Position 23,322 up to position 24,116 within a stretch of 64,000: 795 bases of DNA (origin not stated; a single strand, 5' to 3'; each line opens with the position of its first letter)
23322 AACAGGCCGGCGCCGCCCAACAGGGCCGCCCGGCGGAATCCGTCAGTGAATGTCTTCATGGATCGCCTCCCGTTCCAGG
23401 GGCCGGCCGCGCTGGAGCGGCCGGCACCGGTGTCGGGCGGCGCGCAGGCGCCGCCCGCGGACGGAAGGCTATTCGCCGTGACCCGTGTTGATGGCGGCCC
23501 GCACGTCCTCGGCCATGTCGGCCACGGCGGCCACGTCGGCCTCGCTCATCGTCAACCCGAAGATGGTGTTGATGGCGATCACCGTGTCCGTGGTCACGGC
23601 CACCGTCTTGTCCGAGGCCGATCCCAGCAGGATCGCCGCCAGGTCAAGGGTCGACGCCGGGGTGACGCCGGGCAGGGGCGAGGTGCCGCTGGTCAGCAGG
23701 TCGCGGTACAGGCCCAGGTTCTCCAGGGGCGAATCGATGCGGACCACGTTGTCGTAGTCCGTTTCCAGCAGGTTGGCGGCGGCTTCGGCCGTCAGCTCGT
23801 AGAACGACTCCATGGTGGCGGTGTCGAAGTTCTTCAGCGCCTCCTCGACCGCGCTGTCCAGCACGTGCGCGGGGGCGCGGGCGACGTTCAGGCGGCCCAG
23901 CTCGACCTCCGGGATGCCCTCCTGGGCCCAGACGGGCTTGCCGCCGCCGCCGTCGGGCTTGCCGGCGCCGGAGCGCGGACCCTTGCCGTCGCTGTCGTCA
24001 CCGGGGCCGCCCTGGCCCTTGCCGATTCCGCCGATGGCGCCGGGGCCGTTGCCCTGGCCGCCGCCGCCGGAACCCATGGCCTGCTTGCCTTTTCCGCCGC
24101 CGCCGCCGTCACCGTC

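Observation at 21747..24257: Tandem three-member family of exported Gly-rich proteins (one strongly His-rich) sharing a C-terminal domain I cannot name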

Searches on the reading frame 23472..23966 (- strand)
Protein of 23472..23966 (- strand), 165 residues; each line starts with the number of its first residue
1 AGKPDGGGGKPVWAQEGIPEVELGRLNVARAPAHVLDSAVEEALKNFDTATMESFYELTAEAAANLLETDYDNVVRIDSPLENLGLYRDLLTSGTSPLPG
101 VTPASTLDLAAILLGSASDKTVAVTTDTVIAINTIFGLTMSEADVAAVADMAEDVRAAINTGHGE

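Call 8: find_homologous_proteins(query=window:23472-23966:-, max_evalue=0.001)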
Query window:23472-23966:- (165 aa): 767 proteins with E <= 0.001 among 1093 candidates; the best 120 are listed.
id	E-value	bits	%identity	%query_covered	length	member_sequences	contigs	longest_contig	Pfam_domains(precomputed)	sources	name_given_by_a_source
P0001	8.3e-98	343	100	100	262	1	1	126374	-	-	-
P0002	3.9e-69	250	76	99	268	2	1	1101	-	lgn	-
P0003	1.2e-67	245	76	100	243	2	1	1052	-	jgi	jgi:hypothetical protein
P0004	9.6e-67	242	73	99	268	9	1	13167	-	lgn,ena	-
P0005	1.4e-65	238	72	100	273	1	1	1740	-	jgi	jgi:hypothetical protein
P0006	3.9e-65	237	74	99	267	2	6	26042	-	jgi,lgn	jgi:hypothetical protein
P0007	4.0e-64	234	75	95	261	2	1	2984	-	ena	-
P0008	1.1e-63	232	71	100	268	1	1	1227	-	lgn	-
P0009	1.6e-62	228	71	100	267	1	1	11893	-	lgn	-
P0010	6.9e-62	226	68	99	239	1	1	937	-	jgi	jgi:hypothetical protein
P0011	7.5e-62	226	68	98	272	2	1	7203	-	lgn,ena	-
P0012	1.7e-61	225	68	99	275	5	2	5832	-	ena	-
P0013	1.2e-60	222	70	100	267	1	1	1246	-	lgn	-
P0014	7.1e-60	220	70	98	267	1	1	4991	-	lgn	-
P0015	2.9e-59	218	65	98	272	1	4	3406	-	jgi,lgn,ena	jgi:hypothetical protein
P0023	4.8e-56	207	67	99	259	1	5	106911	-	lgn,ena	-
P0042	1.7e-51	193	60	98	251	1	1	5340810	-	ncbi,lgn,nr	ncbi:MAG: hypothetical protein IPK81_09945 [Rhodospirillales bacterium]|nr:MAG: hypothetical protein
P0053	3.2e-50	188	60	99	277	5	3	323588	-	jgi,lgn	jgi:hypothetical protein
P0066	4.3e-49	185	62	96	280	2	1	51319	-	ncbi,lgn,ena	-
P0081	1.0e-47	180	62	96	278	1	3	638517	-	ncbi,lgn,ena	-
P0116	1.1e-45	174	59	95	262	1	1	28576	-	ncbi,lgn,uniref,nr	ncbi:hypothetical protein [Hoeflea sp.]|uniref:hypothetical protein n=1 Tax=Hoeflea sp. TaxID=194028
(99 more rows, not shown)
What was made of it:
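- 23469..24257 (-): Gene A: exported His-poor full-length member (262 aa). It has 767 homologues (call 8).
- Checked: A has at least 767 database relatives with E<=1e-3 (call 8).
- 767 homologues with E<=1e-3, all named 'hypothetical' (call 8).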

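Call 28: find_encoding_contigs(protein=P0116, flank=8000, max_places=3)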
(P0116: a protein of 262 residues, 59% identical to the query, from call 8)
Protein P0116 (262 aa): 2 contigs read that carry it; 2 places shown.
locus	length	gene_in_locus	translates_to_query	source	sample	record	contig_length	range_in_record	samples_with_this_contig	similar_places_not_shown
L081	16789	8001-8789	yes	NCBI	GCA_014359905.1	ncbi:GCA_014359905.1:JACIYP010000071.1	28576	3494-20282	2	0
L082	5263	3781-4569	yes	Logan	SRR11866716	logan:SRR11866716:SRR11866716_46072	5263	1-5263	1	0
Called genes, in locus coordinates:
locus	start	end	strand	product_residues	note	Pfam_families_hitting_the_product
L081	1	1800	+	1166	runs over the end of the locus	PF13510:Fer2_4, PF00890:FAD_binding_2 (weak), PF03486:HI0933_like (weak), PF07992:Pyr_redox_2, PF12831:FAD_oxidored (weak), PF17806:SO_alpha_A3, PF01571:GCV_T, PF08669:GCV_T_C, +1 more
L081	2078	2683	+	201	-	PF13302:Acetyltransf_3, PF00583:Acetyltransf_1, PF13673:Acetyltransf_10 (weak), PF13508:Acetyltransf_7 (weak)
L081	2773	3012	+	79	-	-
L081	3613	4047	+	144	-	PF09361:Phasin_2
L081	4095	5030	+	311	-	PF02423:OCD_Mu_crystall, PF01488:Shikimate_DH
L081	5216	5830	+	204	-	PF20361:DUF6656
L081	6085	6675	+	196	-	-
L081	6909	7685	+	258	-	PF13505:OMP_b-brl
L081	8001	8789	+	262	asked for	-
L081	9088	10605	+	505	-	PF00199:Catalase, PF06628:Catalase-rel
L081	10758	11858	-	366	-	PF00970:FAD_binding_6, PF22290:DmmA-like_N (faint), PF00175:NAD_binding_1, PF00111:Fer2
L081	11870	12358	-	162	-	PF01883:FeS_assembly_P, PF23451:Zn_ribbon_PaaD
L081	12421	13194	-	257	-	PF05138:PaaA_PaaC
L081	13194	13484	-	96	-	PF06243:PaaB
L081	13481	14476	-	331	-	PF05138:PaaA_PaaC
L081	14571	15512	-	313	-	PF07848:PaaX, PF08223:PaaX_C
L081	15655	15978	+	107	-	PF07045:DUF1330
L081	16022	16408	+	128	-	PF01850:PIN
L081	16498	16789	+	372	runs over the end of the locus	PF00005:ABC_tran, PF02463:SMC_N (faint), PF08402:TOBE_2 (faint), PF13304:AAA_21 (faint)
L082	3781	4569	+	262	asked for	-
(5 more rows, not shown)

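Call 29: find_encoding_contigs(protein=P0042, flank=8000, max_places=2)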
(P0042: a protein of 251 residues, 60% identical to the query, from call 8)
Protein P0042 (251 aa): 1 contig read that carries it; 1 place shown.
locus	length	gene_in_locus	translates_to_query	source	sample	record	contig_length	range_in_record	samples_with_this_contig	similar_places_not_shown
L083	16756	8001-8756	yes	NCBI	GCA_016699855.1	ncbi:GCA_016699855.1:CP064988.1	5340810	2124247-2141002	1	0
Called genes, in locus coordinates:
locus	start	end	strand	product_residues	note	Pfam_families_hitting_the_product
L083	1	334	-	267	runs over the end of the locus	PF00857:Isochorismatase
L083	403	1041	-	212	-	-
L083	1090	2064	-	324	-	PF12146:Hydrolase_4, PF00561:Abhydrolase_1, PF12697:Abhydrolase_6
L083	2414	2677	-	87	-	PF06532:NrsF (weak)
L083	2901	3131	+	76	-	PF18765:Polbeta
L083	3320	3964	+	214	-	PF02798:GST_N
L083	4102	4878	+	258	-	PF14023:Bestrophin-like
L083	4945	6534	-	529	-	PF10082:BBP2_2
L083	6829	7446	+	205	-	-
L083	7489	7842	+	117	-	-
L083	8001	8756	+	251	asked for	-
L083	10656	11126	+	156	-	PF12973:Cupin_7 (weak)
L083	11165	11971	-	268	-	-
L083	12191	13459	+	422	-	PF07969:Amidohydro_3 (weak), PF01979:Amidohydro_1, PF07969:Amidohydro_3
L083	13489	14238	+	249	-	PF00561:Abhydrolase_1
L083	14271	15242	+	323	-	PF03401:TctC, PF13416:SBP_bac_8 (faint)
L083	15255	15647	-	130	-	PF02627:CMD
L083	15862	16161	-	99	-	PF00111:Fer2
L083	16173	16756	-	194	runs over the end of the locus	-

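Call 30: find_encoding_contigs(protein=P0081, flank=8000, max_places=2)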
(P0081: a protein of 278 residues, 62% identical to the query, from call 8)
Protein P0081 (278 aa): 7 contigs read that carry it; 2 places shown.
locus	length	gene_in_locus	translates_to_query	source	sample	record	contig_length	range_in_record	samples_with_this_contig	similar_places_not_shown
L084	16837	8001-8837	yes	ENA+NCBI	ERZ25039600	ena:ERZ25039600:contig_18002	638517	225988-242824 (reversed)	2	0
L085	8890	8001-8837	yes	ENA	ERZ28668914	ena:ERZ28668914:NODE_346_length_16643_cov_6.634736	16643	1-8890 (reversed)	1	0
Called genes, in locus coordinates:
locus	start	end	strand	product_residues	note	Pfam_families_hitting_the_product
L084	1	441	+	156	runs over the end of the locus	PF03892:NapB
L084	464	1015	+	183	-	PF12797:Fer4_2 (faint), PF12838:Fer4_7, PF14697:Fer4_21 (weak), PF12838:Fer4_7, PF13187:Fer4_9 (weak), PF13237:Fer4_10 (weak), PF00037:Fer4 (weak), PF12837:Fer4_6 (weak), +1 more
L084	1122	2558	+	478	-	PF13435:Cytochrome_C554 (faint), PF14522:Cytochrome_C7 (faint), PF14537:Cytochrom_c3_2 (faint), PF22113:Mtrc-MtrF_II-IV_dom (faint), PF13447:Multi-haem_cyto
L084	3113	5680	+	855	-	PF10082:BBP2_2, PF07642:BBP2 (faint), PF01389:OmpA_membrane, PF13505:OMP_b-brl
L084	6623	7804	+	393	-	-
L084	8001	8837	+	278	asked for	-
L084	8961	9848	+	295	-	PF12728:HTH_17, PF12727:PBP_like, PF09084:NMT1 (weak), PF12974:Phosphonate-bd (weak)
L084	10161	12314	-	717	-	PF02085:Cytochrom_CIII (faint), PF09699:Paired_CXXCH_1 (faint), PF14537:Cytochrom_c3_2 (faint), PF14522:Cytochrome_C7 (weak), PF01292:Ni_hydr_CYTB (faint)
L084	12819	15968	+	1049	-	PF14522:Cytochrome_C7 (faint), PF14537:Cytochrom_c3_2 (faint), PF11783:Cytochrome_cB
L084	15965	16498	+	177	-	PF04143:Sulf_transp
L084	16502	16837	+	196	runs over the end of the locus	PF04143:Sulf_transp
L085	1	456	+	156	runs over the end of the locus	PF03892:NapB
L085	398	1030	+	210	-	PF12797:Fer4_2 (faint), PF12838:Fer4_7, PF14697:Fer4_21 (weak), PF12838:Fer4_7, PF13187:Fer4_9 (weak), PF13237:Fer4_10 (weak), PF12837:Fer4_6 (weak), PF00037:Fer4 (weak), +1 more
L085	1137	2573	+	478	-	PF13435:Cytochrome_C554 (faint), PF14522:Cytochrome_C7 (faint), PF14537:Cytochrom_c3_2 (faint), PF22113:Mtrc-MtrF_II-IV_dom (faint), PF13447:Multi-haem_cyto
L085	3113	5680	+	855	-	PF10082:BBP2_2, PF07642:BBP2 (faint), PF01389:OmpA_membrane, PF13505:OMP_b-brl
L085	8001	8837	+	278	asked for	-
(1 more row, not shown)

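Call 31: find_encoding_contigs(protein=P0023, flank=8000, max_places=2)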
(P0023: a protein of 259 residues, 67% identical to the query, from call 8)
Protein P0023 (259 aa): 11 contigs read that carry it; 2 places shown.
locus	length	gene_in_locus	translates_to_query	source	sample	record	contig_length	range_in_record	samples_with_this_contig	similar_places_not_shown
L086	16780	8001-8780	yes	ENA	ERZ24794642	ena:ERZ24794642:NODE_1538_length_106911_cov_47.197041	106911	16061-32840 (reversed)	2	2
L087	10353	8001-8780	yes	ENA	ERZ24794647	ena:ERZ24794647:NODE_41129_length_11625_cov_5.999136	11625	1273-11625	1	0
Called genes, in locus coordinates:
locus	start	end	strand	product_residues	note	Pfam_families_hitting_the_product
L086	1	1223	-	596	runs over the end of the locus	PF00654:Voltage_CLC, PF00571:CBS (weak)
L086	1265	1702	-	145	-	-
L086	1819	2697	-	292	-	PF00296:Bac_luciferase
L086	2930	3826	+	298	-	PF00561:Abhydrolase_1, PF12146:Hydrolase_4, PF12697:Abhydrolase_6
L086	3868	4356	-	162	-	PF13279:4HBT_2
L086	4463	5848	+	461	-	PF01565:FAD_binding_4, PF02913:FAD-oxidase_C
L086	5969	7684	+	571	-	PF10082:BBP2_2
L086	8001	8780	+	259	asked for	-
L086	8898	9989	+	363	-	-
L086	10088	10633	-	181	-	-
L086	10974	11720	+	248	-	PF13428:TPR_14 (faint), PF21033:RMD1-3, PF00515:TPR_1 (faint), PF07719:TPR_2 (faint), PF13414:TPR_11 (faint), PF14559:TPR_19 (faint), PF13431:TPR_17 (faint)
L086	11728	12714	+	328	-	PF00561:Abhydrolase_1, PF12146:Hydrolase_4, PF12697:Abhydrolase_6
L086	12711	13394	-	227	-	PF13500:AAA_26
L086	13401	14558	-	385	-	PF00155:Aminotran_1_2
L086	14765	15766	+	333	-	PF04055:Radical_SAM, PF06968:BATS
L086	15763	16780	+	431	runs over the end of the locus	PF00202:Aminotran_3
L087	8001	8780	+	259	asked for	-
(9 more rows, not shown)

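Call 38: find_encoding_contigs(protein=P0006, flank=10000, max_places=2)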
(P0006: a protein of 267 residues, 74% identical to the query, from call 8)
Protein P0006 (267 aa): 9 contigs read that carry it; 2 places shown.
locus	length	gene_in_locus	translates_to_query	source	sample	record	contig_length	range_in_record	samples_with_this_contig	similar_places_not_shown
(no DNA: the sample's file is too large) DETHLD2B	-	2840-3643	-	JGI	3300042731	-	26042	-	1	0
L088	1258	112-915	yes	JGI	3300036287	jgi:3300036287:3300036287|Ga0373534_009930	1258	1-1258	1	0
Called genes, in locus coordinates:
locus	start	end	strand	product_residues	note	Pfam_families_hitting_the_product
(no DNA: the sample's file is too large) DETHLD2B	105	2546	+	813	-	PF10082:BBP2_2, PF13505:OMP_b-brl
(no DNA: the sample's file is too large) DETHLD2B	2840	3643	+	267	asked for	-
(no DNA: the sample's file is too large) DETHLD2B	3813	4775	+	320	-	-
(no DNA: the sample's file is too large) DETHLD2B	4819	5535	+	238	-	-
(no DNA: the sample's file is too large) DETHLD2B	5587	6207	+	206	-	-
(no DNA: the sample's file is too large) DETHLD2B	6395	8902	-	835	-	PF00990:GGDEF, PF00563:EAL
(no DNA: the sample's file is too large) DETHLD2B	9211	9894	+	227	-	PF07589:PEP_exosort_dom (weak)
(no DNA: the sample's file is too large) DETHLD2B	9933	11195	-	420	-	PF01595:CNNM, PF00571:CBS (weak), PF03471:CorC_HlyC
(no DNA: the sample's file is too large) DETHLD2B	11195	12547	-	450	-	PF01595:CNNM, PF00571:CBS (weak), PF03471:CorC_HlyC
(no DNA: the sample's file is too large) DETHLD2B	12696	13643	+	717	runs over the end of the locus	PF12895:ANAPC3, PF13424:TPR_12, PF14559:TPR_19, PF13414:TPR_11, PF13424:TPR_12, PF13432:TPR_16, PF13424:TPR_12, PF14559:TPR_19, +30 more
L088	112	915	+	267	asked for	-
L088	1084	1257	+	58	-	?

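Call 39: find_encoding_contigs(protein=P0009, flank=10000, max_places=2)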
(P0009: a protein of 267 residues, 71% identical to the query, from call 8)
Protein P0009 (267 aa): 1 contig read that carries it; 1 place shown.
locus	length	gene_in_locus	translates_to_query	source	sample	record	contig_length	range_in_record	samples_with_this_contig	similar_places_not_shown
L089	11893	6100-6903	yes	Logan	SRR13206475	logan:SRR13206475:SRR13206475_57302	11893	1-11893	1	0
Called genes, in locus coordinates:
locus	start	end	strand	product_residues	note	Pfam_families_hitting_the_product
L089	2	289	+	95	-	?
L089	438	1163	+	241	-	PF00072:Response_reg, PF00486:Trans_reg_C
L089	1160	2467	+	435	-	PF00512:HisKA, PF13581:HATPase_c_2 (faint), PF02518:HATPase_c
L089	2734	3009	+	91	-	-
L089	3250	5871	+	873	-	PF10082:BBP2_2, PF13505:OMP_b-brl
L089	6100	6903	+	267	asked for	-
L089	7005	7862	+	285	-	-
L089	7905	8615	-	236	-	PF00117:GATase, PF07722:Peptidase_C26 (weak)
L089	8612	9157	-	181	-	PF06041:DUF924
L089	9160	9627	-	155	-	PF05425:CopD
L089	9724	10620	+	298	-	PF07224:Chlorophyllase (weak), PF01738:DLH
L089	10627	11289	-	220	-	-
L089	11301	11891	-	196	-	?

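Call 40: find_encoding_contigs(protein=P0004, flank=10000, max_places=2)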
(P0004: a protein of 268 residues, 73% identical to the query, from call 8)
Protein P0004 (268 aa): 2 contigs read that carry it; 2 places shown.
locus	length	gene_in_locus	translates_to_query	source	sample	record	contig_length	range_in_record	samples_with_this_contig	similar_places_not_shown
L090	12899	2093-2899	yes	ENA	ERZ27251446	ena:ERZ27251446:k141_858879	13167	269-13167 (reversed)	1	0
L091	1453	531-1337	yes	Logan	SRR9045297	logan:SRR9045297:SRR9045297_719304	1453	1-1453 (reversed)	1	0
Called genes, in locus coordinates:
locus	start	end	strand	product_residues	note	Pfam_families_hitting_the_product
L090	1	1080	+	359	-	?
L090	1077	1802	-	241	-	PF00027:cNMP_binding, PF13545:HTH_Crp_2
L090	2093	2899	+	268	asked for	-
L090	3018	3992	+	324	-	-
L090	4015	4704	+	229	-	-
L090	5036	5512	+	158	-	PF00034:Cytochrom_C (faint)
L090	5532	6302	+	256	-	PF21342:SoxA-TsdA_cyt-c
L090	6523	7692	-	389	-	-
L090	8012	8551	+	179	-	PF12724:Flavodoxin_5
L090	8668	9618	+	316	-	PF09925:DUF2157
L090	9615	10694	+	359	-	PF14351:DUF4401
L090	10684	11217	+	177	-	PF14345:GDYXXLXY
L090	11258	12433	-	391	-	PF09994:T6SS_Tle1-like_cat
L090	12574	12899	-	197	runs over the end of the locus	?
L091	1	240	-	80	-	?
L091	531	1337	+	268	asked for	-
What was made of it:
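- The closest relatives have different downstream genes: GGDEF-EAL, GATase, and SoxA/TsdA cytochromes (calls 38-40).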

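Call 46: search_protein_families(library=pfam, proteins=[L081:6085-6675:+, L081:5216-5830:+, L083:7489-7842:+, L084:6623-7804:+, L086:8898-9989:+, L090:3018-3992:+, L090:4015-4704:+, L090:5036-5512:+], max_evalue=0.1)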
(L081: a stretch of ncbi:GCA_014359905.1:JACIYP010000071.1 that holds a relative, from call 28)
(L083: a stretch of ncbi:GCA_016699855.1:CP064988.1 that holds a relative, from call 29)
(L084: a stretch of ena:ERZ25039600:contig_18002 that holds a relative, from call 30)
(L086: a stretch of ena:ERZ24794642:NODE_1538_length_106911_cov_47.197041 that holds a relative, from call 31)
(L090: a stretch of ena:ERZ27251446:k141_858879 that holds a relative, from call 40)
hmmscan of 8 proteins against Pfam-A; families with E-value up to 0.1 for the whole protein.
L081:6085-6675:+ (196 aa): 8 families
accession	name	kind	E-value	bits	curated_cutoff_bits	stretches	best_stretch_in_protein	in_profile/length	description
PF03995.18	Inhibitor_I36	-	4.4e-06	27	21.1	1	115-174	11-68/69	Peptidase inhibitor family I36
PF05053.19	Menin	-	0.0093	14.8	23.6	1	43-116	507-584/678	Menin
PF08964.15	Crystall_3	-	0.014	15.9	27.3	1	114-166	2-55/86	Beta/Gamma crystallin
PF15138.11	Syncollin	-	0.015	15.9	32.8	1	119-172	27-79/112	Syncollin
PF00030.24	Crystall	-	0.025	15.1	25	1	119-153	45-80/82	Beta/Gamma crystallin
PF10513.14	EPL1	-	0.046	14.7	25.4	1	57-119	32-102/166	Enhancer of polycomb-like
PF22251.1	PFF1_TM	-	0.048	13.6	32.3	1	57-109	126-179/300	Vacuolar membrane protease, transmembrane domain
PF07418.16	PCEMA1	-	0.056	13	21.4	1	51-88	254-291/294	Acidic phosphoprotein precursor PCEMA1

L081:5216-5830:+ (204 aa): 2 families
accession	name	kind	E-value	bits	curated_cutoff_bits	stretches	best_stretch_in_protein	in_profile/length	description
PF20361.3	DUF6656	-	1e-80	270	27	1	19-200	2-181/182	Family of unknown function (DUF6656)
PF14922.11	FWWh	-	0.0088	16.4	25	1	103-155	39-91/150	Protein of unknown function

L083:7489-7842:+ (117 aa): 0 families

L084:6623-7804:+ (393 aa): 0 families

L086:8898-9989:+ (363 aa): 0 families

L090:3018-3992:+ (324 aa): 0 families

L090:4015-4704:+ (229 aa): 0 families

L090:5036-5512:+ (158 aa): 2 families
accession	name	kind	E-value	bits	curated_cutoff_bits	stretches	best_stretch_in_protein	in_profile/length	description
PF00034.26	Cytochrom_C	-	3.6e-06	28.6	21.3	1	65-158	10-90/90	Cytochrome c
PF13442.11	Cytochrome_CBB3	-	0.008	16.9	27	0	68-120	12-35/68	Cytochrome C oxidase, cbb3-type, subunit III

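Call 56: search_dna_similar(query=window:23472-23966:-, collection=plasmids, mode=protein, max_rows=25)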
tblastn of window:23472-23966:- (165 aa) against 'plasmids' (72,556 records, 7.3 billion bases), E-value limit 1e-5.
No match.
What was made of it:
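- Tried and rejected: Plasmid collection search: no match (call 56).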

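Call 76: search_protein_families(library=ncbifam, proteins=[L090:1077-1802:-, L081:6909-7685:+], max_evalue=0.01)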
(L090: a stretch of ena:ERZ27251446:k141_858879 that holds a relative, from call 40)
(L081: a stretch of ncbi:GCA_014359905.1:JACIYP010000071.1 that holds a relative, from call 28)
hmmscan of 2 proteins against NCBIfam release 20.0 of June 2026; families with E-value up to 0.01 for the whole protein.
L090:1077-1802:- (241 aa): 10 families
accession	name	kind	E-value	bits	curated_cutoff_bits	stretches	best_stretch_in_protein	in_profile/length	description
NF008365.0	PRK11161.1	subfamily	5.9e-21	74.9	228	1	20-238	19-244/250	fumarate/nitrate reduction transcriptional regulator Fnr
NF050806.1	TransRegFixKCaul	equivalog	5.5e-13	48.6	300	1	59-218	35-194/215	transcriptional regulator FixK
NF052518.1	TransRegLdrP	equivalog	2.9e-12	47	300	1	55-220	7-171/195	transcriptional regulator LdrP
NF010499.0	PRK13918.1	equivalog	1.1e-11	44.7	274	1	47-238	12-202/205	CRP/FNR family transcriptional regulator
NF008732.0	PRK11753.1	equivalog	1.7e-11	44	266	1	34-219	10-202/214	cAMP-activated global transcriptional regulator CRP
NF045989.1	TransRegFnrLRhodb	equivalog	2.1e-11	43.5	300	1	18-219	7-216/245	transcriptional regulator FnrL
NF006901.0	PRK09392.1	equivalog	9.1e-09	35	211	1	25-236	8-220/236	transcriptional activator FtrB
TIGR03697.1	NtcA_cyano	equivalog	2.5e-06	27.4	244.95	1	67-218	13-173/193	global nitrogen regulator NtcA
NF053664.1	TransRegPtrACyano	equivalog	0.00027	20.3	300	1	67-219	29-181/196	Crp/Fnr family transcriptional regulator PtrA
NF041163.2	encap_f2b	equivalog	0.0014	17.8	400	1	31-146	78-196/450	family 2B encapsulin nanocompartment shell protein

L081:6909-7685:+ (258 aa): 1 family
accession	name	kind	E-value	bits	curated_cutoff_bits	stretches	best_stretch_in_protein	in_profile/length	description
NF052636.1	Rick_Adr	subfamily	4.7e-16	59.1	210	1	1-257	1-224/224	adhesin Adr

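Call 79: find_encoding_contigs(protein=P0053, flank=9000, max_places=1)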
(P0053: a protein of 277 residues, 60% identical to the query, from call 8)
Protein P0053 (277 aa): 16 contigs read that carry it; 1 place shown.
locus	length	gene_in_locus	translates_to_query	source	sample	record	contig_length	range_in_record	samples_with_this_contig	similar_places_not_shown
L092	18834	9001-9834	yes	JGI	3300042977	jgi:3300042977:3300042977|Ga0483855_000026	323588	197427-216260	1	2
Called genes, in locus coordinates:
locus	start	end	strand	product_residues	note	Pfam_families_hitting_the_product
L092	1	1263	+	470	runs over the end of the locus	PF00330:Aconitase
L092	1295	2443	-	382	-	PF01883:FeS_assembly_P, PF10609:ParA, PF01656:CbiA, PF09140:MipZ (weak), PF13614:AAA_31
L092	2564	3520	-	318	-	PF03255:ACCA, PF01039:Carboxyl_trans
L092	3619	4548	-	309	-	PF02899:Phage_int_SAM_1, PF13495:Phage_int_SAM_4 (faint), PF00589:Phage_integrase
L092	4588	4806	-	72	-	-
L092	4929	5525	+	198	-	PF13189:Cytidylate_kin2 (faint), PF01202:SKI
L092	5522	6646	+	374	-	PF00465:Fe-ADH (weak), PF13685:Fe-ADH_2, PF01761:DHQ_synthase, PF24621:DHQS_C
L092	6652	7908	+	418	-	PF01595:CNNM, PF00571:CBS, PF03471:CorC_HlyC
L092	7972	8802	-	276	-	PF13505:OMP_b-brl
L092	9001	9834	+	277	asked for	-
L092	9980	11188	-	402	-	PF12704:MacB_PCD, PF02687:FtsX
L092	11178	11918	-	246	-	PF00005:ABC_tran, PF02463:SMC_N (faint), PF13304:AAA_21 (faint)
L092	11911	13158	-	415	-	PF25917:BSH_RND (weak), PF25973:BSH_CzcB (faint), PF25954:Beta-barrel_RND_2, PF25990:Beta-barrel_YknX (weak)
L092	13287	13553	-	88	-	PF01722:BolA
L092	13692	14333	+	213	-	PF00226:DnaJ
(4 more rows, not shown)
